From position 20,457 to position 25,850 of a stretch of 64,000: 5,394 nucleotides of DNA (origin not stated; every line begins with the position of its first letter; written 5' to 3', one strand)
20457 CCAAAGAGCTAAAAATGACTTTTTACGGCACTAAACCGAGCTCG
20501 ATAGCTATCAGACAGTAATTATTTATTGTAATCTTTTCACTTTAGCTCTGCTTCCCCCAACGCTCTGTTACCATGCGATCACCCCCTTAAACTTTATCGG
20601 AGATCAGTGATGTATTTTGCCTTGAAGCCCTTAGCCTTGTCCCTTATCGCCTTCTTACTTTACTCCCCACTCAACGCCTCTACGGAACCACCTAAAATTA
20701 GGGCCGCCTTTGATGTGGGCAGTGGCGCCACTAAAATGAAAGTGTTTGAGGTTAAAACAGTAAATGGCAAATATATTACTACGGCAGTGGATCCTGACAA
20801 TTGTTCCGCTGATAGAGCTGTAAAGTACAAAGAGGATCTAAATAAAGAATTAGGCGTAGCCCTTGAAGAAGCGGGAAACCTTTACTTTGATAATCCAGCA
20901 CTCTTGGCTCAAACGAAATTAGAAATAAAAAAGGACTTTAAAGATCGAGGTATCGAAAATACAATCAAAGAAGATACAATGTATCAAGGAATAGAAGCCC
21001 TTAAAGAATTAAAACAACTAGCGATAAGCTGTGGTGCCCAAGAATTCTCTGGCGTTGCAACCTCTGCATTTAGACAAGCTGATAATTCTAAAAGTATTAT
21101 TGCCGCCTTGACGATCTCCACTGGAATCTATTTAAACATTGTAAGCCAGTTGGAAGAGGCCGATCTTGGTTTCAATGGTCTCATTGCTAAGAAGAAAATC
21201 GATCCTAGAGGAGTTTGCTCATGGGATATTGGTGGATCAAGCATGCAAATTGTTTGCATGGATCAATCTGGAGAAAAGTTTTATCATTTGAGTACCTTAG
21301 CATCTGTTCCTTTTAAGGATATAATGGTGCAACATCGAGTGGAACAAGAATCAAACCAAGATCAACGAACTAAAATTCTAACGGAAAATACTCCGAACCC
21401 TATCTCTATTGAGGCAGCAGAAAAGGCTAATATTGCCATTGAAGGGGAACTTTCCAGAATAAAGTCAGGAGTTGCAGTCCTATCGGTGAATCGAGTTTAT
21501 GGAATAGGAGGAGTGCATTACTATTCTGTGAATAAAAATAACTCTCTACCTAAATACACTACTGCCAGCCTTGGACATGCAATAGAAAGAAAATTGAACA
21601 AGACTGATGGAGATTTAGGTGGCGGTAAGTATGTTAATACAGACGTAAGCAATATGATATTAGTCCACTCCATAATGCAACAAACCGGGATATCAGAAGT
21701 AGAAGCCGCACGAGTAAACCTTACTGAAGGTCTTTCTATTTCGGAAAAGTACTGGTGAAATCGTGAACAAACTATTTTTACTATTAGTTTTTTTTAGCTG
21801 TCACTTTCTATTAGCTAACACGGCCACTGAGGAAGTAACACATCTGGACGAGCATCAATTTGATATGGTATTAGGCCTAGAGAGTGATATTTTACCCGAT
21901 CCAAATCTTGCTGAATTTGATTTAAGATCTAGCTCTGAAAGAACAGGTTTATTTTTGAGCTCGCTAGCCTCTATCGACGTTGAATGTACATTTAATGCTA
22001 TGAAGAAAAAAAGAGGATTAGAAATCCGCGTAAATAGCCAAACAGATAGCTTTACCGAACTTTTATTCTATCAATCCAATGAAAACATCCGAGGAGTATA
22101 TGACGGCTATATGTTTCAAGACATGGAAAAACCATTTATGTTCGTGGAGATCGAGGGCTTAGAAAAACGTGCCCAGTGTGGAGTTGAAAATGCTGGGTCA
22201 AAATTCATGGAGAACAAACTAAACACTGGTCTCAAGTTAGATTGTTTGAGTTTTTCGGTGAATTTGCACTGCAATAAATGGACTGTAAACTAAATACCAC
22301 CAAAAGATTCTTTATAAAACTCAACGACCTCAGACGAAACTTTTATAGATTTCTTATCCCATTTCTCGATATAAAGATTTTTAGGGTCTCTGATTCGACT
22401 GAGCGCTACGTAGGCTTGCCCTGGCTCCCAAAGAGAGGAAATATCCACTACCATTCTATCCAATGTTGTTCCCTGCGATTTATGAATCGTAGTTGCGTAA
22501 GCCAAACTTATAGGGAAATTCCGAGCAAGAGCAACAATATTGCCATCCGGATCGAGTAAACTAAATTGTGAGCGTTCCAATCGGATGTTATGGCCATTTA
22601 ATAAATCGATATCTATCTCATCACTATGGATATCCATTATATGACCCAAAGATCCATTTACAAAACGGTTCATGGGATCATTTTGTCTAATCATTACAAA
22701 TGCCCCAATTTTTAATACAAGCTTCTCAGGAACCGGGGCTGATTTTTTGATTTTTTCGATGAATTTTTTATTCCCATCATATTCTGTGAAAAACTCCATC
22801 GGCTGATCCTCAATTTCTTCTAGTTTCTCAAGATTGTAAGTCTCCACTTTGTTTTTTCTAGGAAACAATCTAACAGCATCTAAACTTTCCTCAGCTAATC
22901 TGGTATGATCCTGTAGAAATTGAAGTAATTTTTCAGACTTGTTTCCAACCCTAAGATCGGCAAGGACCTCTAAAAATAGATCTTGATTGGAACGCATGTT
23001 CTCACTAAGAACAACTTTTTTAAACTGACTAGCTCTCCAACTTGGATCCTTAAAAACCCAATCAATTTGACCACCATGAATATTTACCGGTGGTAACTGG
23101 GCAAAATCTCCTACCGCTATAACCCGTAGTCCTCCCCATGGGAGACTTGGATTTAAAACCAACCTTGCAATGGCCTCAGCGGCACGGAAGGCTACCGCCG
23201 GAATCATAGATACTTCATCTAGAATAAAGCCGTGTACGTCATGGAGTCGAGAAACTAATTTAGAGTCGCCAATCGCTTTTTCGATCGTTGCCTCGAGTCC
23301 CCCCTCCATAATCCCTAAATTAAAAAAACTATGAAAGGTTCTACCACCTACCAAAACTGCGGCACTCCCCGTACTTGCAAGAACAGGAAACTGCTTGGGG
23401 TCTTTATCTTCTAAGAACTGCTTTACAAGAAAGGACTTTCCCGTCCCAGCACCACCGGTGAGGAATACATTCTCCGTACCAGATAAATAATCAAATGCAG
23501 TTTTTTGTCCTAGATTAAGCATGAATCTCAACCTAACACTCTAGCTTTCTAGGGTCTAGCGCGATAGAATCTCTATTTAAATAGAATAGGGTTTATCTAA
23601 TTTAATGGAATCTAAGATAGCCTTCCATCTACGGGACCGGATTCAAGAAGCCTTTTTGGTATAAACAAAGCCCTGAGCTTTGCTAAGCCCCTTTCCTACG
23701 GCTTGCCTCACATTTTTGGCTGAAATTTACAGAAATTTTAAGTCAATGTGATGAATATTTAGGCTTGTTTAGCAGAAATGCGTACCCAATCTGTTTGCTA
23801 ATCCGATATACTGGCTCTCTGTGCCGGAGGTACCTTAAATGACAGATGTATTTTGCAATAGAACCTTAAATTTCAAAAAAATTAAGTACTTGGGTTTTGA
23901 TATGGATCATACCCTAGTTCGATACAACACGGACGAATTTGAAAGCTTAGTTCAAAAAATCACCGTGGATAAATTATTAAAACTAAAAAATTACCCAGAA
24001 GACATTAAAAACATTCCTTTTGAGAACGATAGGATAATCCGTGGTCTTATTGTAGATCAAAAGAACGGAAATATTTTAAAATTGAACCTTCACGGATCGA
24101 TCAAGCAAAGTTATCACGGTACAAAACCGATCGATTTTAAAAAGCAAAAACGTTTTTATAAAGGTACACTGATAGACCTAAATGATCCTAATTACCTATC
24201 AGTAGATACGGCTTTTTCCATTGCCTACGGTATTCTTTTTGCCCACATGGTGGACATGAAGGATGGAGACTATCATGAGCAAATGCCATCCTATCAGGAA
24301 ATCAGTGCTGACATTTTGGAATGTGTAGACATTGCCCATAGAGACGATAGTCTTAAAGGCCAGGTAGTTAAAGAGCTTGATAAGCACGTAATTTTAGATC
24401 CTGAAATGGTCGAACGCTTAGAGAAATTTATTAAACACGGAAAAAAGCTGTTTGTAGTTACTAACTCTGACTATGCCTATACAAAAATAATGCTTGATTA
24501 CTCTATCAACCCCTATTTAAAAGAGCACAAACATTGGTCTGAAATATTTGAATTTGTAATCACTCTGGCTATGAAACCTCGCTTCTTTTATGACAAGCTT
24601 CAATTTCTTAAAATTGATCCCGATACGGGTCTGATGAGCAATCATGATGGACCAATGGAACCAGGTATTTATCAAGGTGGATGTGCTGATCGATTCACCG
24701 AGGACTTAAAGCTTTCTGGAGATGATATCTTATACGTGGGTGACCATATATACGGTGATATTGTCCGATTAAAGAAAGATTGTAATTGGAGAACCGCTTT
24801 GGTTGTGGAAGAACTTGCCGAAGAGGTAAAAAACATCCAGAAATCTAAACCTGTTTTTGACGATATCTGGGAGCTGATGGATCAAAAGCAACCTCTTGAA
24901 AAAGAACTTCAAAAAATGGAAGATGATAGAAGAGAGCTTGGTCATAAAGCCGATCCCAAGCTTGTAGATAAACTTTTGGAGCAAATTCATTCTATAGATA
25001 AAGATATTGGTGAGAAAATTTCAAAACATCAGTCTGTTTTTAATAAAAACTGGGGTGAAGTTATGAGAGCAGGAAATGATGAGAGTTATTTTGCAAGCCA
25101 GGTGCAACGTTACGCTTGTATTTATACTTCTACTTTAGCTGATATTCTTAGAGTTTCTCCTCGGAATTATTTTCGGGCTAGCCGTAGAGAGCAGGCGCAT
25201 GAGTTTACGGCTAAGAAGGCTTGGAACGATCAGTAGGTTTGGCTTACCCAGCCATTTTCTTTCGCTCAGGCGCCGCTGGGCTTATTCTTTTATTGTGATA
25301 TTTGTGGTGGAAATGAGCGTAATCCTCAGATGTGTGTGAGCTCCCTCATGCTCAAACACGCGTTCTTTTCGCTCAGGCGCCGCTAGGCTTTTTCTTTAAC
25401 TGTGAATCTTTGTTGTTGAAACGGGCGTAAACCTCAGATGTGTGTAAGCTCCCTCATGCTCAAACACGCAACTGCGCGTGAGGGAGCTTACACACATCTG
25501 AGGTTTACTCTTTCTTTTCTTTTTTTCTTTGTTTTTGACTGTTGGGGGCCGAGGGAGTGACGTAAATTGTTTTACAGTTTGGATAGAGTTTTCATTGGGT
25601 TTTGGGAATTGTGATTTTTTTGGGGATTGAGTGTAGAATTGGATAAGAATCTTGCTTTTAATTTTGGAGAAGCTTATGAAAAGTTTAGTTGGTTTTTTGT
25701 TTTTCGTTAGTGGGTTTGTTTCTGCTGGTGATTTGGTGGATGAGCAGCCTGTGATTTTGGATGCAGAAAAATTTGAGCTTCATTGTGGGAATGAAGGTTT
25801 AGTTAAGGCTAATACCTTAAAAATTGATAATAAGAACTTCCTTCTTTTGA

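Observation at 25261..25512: Dispersed modular intergenic repeat family: conserved terminator-like module plus long hairpin with conserved apex and variable arms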

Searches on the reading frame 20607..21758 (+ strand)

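Call 34: search_protein_families(library=pfam, proteins=[window:20607-21758:+], max_evalue=0.00001)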
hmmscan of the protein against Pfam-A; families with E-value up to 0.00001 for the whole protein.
window:20607-21758:+ (383 aa): 1 family
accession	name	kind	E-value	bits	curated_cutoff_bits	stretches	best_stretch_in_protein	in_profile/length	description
PF02541.22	Ppx-GppA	-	9.6e-18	65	27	1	117-225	29-136/285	Ppx/GppA phosphatase family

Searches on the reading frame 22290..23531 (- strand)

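Call 34: search_protein_families(library=pfam, proteins=[window:22290-23531:-], max_evalue=0.00001)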
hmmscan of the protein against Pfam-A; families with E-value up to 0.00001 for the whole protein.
window:22290-23531:- (413 aa): 4 families
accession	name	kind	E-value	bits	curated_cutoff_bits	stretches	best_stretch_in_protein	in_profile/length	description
PF05970.20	PIF1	-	5.9e-27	95.2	25.9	1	5-184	2-192/223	PIF1-like helicase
PF13604.12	AAA_30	-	3.3e-11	43.7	27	1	5-214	2-188/191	AAA domain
PF13245.12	AAA_19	-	5.3e-08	33.6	25.1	1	9-149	1-132/134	AAA domain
PF02689.20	Herpes_Helicase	-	4.4e-06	25.4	27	1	333-389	719-777/808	Helicase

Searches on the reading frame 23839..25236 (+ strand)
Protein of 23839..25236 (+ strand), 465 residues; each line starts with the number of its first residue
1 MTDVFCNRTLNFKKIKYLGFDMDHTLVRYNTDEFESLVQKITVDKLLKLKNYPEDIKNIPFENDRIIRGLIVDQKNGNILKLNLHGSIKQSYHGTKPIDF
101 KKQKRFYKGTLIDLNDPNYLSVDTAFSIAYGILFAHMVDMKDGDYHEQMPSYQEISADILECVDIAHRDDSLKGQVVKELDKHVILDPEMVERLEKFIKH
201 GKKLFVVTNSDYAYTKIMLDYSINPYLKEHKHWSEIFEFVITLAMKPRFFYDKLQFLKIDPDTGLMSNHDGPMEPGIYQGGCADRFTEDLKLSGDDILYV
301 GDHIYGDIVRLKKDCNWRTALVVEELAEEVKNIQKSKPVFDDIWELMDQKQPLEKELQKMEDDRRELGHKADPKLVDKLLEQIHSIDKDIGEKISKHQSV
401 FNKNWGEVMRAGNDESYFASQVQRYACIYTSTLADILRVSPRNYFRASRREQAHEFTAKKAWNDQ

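Call 12: search_protein_families(library=pfam, proteins=[window:23839-25236:+])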
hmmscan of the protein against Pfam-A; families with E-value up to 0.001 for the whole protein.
window:23839-25236:+ (465 aa): 1 family
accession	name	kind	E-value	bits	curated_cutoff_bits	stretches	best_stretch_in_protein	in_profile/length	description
PF05761.20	5_nucleotid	-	8.2e-142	473.8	28.5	1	4-456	1-459/460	5' nucleotidase family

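Call 15: find_encoding_contigs(protein=window:23839-25236:+, flank=10000, max_places=6)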
Protein window:23839-25236:+ (465 aa): no gene with exactly this product is on record in the collection.
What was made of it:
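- Tried and rejected: An exact look-up of a window protein failed (call 15).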

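Call 16: find_homologous_proteins(query=window:23839-25236:+)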
Query window:23839-25236:+ (465 aa): 4285 proteins with E <= 0.001 among 8000 candidates; the best 120 are listed.
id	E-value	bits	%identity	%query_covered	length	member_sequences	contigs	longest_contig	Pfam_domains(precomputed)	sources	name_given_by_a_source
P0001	0.0e+0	1068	100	100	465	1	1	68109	PF05761.21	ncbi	ncbi:MAG: HAD-IG family 5'-nucleotidase [Bdellovibrionales bacterium]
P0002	3.1e-215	734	69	97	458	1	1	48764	PF05761.21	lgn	-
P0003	7.2e-213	726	69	98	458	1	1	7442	PF05761.21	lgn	-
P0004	4.9e-211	720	68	97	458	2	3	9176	PF05761.21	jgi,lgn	jgi:HAD superfamily 5'-nucleotidase-like hydrolase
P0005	6.3e-207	707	65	97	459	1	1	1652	PF05761.21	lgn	-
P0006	1.5e-206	705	65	97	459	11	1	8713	PF05761.21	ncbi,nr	ncbi:MAG: HAD-IG family 5'-nucleotidase [Bdellovibrionota bacterium]|nr:HAD-IG family 5'-nucleotidas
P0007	4.3e-204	697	64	97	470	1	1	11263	PF05761.21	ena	-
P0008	3.2e-197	675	68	93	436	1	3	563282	PF05761.21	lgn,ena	-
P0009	2.3e-196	672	64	98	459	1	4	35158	PF05761.21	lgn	-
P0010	7.8e-184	630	60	98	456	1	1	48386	PF05761.21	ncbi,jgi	jgi:HAD superfamily 5'-nucleotidase-like hydrolase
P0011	5.2e-183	628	60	98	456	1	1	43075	PF05761.21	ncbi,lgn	-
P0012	2.4e-182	625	60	98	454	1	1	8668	PF05761.21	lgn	-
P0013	7.4e-182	624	56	98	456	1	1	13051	PF05761.21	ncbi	-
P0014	1.7e-181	623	56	98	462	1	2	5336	PF05761.21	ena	-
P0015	1.1e-180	620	58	98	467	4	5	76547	PF05761.21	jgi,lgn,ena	-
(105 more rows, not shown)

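Call 38: find_encoding_contigs(protein=P0002, flank=10000, max_places=3)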
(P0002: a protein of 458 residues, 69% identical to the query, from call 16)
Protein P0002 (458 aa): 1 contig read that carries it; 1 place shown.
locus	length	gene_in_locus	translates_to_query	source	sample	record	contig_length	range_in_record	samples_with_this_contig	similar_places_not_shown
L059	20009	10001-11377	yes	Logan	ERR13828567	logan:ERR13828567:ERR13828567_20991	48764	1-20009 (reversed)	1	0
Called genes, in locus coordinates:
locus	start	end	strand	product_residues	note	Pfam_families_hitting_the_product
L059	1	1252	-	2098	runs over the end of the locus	-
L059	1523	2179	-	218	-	PF02230:Abhydrolase_2, PF12146:Hydrolase_4 (faint), PF00561:Abhydrolase_1 (weak)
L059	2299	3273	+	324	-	PF01073:3Beta_HSD, PF01370:Epimerase, PF04321:RmlD_sub_bind (weak), PF07993:NAD_binding_4 (faint), PF16363:GDP_Man_Dehyd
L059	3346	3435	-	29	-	-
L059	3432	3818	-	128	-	-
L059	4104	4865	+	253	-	PF00588:SpoU_methylase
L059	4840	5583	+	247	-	PF01980:TrmO_N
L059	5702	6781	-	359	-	PF00383:dCMP_cyt_deam_1, PF01872:RibD_C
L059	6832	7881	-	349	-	PF14696:Glyoxalase_5, PF13669:Glyoxalase_4 (faint), PF00903:Glyoxalase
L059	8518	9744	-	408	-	PF05970:PIF1, PF13245:AAA_19, PF13604:AAA_30, PF01443:Viral_helicase1 (faint), PF02689:Herpes_Helicase (faint)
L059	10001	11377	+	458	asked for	PF05761:5_nucleotid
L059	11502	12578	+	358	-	-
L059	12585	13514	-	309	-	-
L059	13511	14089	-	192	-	-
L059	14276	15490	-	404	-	PF07690:MFS_1, PF00083:Sugar_tr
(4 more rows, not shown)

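Call 39: find_encoding_contigs(protein=P0008, flank=10000, max_places=3)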
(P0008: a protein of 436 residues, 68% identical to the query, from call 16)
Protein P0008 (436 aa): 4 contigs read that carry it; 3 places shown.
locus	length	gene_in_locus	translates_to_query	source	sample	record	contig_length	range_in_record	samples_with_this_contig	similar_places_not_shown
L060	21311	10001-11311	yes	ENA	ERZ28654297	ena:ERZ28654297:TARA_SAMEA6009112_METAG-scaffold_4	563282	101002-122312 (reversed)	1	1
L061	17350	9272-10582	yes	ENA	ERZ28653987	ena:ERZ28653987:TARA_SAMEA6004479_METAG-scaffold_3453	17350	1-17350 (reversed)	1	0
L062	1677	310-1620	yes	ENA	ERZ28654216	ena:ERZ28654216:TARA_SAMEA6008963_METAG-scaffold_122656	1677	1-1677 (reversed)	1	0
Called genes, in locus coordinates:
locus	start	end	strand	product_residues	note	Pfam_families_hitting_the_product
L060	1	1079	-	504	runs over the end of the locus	-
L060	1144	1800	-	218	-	PF02230:Abhydrolase_2, PF00561:Abhydrolase_1 (faint)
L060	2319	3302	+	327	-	PF01073:3Beta_HSD, PF01370:Epimerase, PF04321:RmlD_sub_bind, PF07993:NAD_binding_4 (faint), PF16363:GDP_Man_Dehyd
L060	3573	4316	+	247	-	PF00588:SpoU_methylase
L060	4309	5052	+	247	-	PF01980:TrmO_N, PF18389:TrmO_C (weak)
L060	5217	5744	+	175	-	-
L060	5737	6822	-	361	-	PF00383:dCMP_cyt_deam_1, PF01872:RibD_C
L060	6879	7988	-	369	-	PF14696:Glyoxalase_5, PF13669:Glyoxalase_4 (faint), PF00903:Glyoxalase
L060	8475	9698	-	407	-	PF05970:PIF1, PF13245:AAA_19, PF13604:AAA_30, PF01443:Viral_helicase1 (faint), PF02689:Herpes_Helicase (weak)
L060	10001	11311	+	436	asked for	PF05761:5_nucleotid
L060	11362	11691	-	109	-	-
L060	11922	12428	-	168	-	-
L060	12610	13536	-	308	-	-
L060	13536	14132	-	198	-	-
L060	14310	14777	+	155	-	PF00571:CBS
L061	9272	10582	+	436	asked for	PF05761:5_nucleotid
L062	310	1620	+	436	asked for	PF05761:5_nucleotid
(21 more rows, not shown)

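Call 65: find_encoding_contigs(protein=P0003, flank=10000, max_places=2)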
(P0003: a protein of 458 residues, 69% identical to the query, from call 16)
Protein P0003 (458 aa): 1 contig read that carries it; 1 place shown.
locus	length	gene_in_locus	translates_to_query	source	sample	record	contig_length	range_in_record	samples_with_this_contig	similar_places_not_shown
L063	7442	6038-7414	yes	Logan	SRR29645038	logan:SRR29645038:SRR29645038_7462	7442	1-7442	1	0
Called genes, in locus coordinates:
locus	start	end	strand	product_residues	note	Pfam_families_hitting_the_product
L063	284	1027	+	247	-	PF00588:SpoU_methylase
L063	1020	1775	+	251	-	PF01980:TrmO_N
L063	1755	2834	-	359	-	PF00383:dCMP_cyt_deam_1, PF01872:RibD_C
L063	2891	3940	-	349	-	PF14696:Glyoxalase_5, PF13669:Glyoxalase_4 (faint), PF00903:Glyoxalase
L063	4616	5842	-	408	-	PF05970:PIF1, PF13245:AAA_19, PF13604:AAA_30, PF01443:Viral_helicase1 (faint), PF02689:Herpes_Helicase (weak)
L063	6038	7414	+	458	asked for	PF05761:5_nucleotid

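Call 66: find_encoding_contigs(protein=P0004, flank=10000, max_places=3)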
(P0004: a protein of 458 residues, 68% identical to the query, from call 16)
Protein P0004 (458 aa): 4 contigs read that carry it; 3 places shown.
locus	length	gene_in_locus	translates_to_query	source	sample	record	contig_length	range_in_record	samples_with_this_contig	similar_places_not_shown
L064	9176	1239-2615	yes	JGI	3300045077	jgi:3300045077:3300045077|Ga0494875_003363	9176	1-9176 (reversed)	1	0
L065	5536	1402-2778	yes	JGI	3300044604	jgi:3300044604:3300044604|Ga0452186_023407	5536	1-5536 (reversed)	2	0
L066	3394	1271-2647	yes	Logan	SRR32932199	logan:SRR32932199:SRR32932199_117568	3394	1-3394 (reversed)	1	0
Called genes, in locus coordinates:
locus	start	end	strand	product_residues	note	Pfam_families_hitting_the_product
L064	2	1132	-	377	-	?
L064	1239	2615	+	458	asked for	PF05761:5_nucleotid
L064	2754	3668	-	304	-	-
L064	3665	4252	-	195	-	-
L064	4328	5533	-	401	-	PF07690:MFS_1, PF00083:Sugar_tr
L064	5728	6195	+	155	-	PF00571:CBS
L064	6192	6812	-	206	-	PF03848:TehB, PF05724:TPMT, PF02353:CMAS (weak), PF13489:Methyltransf_23, PF13847:Methyltransf_31, PF08241:Methyltransf_11, PF08242:Methyltransf_12, PF13649:Methyltransf_25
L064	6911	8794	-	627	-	PF05922:Inhibitor_I9 (weak), PF00082:Peptidase_S8, PF04151:PPC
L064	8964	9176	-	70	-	?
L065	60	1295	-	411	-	PF05970:PIF1, PF13245:AAA_19, PF13604:AAA_30, PF01443:Viral_helicase1 (faint), PF02689:Herpes_Helicase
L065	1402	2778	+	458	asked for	PF05761:5_nucleotid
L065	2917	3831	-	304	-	-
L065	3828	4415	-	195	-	-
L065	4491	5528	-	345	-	PF00083:Sugar_tr, PF07690:MFS_1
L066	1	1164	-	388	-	?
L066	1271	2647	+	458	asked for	PF05761:5_nucleotid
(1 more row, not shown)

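Call 67: find_encoding_contigs(protein=P0009, flank=10000, max_places=2)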
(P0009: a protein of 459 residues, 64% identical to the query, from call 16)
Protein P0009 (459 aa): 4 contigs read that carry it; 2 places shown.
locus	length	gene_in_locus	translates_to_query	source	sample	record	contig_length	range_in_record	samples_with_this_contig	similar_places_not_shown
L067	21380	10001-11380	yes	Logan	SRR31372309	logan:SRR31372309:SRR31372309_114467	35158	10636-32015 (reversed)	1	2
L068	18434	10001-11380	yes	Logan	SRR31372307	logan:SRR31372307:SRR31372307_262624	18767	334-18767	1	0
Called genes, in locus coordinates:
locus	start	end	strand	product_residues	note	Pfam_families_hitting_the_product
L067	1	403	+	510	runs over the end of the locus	PF28550:DUF8436 (weak), PF00890:FAD_binding_2 (faint), PF01134:GIDA (faint), PF03486:HI0933_like (faint), PF07992:Pyr_redox_2 (faint), PF13738:Pyr_redox_3 (faint), PF01266:DAO (weak), PF21688:FAD-depend_C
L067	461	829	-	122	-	PF04247:SirB (weak)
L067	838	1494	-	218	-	PF02230:Abhydrolase_2, PF12146:Hydrolase_4 (faint), PF00561:Abhydrolase_1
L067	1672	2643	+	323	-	PF01073:3Beta_HSD, PF01370:Epimerase, PF04321:RmlD_sub_bind, PF07993:NAD_binding_4 (faint), PF16363:GDP_Man_Dehyd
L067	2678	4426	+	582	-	PF00351:Biopterin_H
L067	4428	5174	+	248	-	PF00588:SpoU_methylase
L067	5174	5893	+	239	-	PF01980:TrmO_N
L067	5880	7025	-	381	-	PF00383:dCMP_cyt_deam_1, PF14437:MafB19-deam (faint), PF01872:RibD_C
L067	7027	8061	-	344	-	PF14696:Glyoxalase_5, PF00903:Glyoxalase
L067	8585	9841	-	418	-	PF02689:Herpes_Helicase (faint), PF05970:PIF1, PF13245:AAA_19, PF13604:AAA_30, PF01443:Viral_helicase1 (faint)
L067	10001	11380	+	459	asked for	PF05761:5_nucleotid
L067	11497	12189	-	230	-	-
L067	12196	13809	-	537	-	PF02690:Na_Pi_cotrans, PF01895:PhoU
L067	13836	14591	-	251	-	PF04445:SAM_MT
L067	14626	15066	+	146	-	PF02657:SufE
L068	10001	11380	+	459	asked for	PF05761:5_nucleotid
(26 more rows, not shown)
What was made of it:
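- On Integron attC: The flanking genes are syntenic core genes (calls 38, 39, 67).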

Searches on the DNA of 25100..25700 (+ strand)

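Call 19: search_rna_families(source=window, start=25100, end=25700, threshold=evalue, max_evalue=10)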
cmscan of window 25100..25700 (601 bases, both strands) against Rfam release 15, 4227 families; matches with E-value up to 10: 9.
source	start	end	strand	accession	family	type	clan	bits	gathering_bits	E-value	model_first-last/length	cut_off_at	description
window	25423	25512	+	RF04148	MIR844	Gene; miRNA;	-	35.8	70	5.5e-06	1-114/114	no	MIR844 microRNA precursor family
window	25425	25510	-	RF04148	MIR844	Gene; miRNA;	-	33.4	70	2.6e-05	1-114/114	no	MIR844 microRNA precursor family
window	25408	25527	-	RF00885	MIR821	Gene; miRNA;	-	24.6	249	0.019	1-275/275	no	MIR821 microRNA precursor family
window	25428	25512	+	RF02384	FasX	Gene; sRNA;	-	19.7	100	0.63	15-137/205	no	FasX small RNA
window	25391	25504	+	RF02309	TtnuHACA1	Gene; snRNA; snoRNA; HACA-box;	-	18.2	100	1.8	1-113/113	no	Tetrahymena snoRNA TtnuHACA1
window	25447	25489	+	RF04136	MIR1862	Gene; miRNA;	-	17.4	84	1.5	1-90/90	no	MIR1862 microRNA precursor family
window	25214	25265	+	RF00489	ctRNA_p42d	Gene; antisense;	-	14.8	50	4.1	1-46/46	no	ctRNA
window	25380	25573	+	RF02515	AfaR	Gene; sRNA;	-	14.1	100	7.6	1-234/234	no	AfaR small RNA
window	25436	25540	-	RF02032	GOLLD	Gene;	-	9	150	7.3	96-298/416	no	Giant, ornate, lake- and Lactobacillales-derived (GOLLD) RNA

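Call 21: search_dna_similar(query=window:25255-25520:+, collection=phages, mode=distant, max_evalue=1)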
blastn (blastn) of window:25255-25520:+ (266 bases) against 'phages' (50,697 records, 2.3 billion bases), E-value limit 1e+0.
No match.

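Call 22: search_dna_similar(query=window:25255-25520:+, collection=plasmids, mode=distant, max_evalue=1)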
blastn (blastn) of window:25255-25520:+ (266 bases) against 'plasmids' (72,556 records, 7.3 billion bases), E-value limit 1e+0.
Records with a match: 2; places in all: 2; records where one place covers at least 80% of the query: 0.
Best place of each record, by identity: 95-99% 2.
By first word of the organism name: Paenibacillus 2.
By predicted mobility (MOB-suite, as given by PLSDB): non-mobilizable 2.
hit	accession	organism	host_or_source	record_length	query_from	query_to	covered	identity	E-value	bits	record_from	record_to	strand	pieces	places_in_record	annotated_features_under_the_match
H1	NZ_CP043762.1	Paenibacillus sp. 37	whole organism,rhizosphere of Abies ...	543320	242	266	9%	96.0%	8e-1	42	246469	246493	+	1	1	hypothetical protein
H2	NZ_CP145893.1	Paenibacillus amylolyticus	whole organism,soil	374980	242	266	9%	96.0%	8e-1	42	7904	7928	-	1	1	hypothetical protein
